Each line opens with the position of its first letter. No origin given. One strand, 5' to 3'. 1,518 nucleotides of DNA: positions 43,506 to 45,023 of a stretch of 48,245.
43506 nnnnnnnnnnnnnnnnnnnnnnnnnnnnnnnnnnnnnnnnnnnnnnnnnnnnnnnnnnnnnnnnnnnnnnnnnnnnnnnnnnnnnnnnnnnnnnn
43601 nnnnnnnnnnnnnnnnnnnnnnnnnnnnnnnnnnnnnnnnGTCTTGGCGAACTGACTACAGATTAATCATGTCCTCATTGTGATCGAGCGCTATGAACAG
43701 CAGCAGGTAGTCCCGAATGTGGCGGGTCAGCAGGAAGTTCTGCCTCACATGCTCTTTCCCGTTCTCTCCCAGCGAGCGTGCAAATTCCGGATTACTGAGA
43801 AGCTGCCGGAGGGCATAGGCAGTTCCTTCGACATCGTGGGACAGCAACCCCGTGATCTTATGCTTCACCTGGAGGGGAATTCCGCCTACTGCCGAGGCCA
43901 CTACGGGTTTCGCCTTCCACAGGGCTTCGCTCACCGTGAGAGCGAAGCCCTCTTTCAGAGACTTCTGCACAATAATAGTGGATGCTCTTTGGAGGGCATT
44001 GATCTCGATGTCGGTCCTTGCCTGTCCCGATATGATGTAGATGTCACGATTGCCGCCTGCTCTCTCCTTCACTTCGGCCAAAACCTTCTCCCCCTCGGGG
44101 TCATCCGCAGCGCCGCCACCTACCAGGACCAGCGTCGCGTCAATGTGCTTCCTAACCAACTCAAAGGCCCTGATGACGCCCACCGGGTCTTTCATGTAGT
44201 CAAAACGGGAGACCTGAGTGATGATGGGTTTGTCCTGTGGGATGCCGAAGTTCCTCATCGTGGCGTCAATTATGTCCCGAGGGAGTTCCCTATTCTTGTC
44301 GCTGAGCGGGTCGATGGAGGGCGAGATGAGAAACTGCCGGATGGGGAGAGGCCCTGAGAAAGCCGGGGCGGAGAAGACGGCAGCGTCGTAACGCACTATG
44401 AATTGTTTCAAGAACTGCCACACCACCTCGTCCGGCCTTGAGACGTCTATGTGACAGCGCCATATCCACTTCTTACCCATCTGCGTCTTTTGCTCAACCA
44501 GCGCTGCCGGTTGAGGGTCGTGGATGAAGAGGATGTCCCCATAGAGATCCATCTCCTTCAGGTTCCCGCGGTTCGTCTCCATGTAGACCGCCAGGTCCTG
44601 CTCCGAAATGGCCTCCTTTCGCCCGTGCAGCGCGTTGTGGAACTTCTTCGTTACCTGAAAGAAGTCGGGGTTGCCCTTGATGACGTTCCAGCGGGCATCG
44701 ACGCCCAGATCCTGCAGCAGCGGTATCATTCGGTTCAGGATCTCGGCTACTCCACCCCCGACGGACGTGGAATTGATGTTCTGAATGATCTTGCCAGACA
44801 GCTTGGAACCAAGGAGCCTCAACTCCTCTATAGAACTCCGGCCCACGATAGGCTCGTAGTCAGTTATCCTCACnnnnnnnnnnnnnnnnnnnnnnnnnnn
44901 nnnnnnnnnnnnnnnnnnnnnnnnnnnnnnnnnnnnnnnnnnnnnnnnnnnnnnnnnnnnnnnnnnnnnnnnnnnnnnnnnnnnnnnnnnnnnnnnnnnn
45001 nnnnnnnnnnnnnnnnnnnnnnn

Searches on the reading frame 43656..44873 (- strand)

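Call 40: search_protein_families(library=pfam, proteins=[window:43656-44873:-], max_evalue=0.001)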
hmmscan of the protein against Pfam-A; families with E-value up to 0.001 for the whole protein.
window:43656-44873:- (405 aa): 4 families
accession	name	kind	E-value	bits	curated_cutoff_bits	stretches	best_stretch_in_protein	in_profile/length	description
PF21269.3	TreT_GT1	-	6.2e-57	191.7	27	1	32-172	1-142/144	Trehalose synthase, N-terminal domain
PF00534.26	Glycos_transf_1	-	1e-26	93.9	26.4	1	205-374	5-171/172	Glycosyl transferases group 1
PF13692.12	Glyco_trans_1_4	-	1.3e-16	61.6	27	1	216-361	2-142/142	Glycosyl transferases group 1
PF20706.3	GT4-conflict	-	0.00022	20.8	26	1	217-338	199-322/385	Family 4 Glycosyltransferase in conflict systems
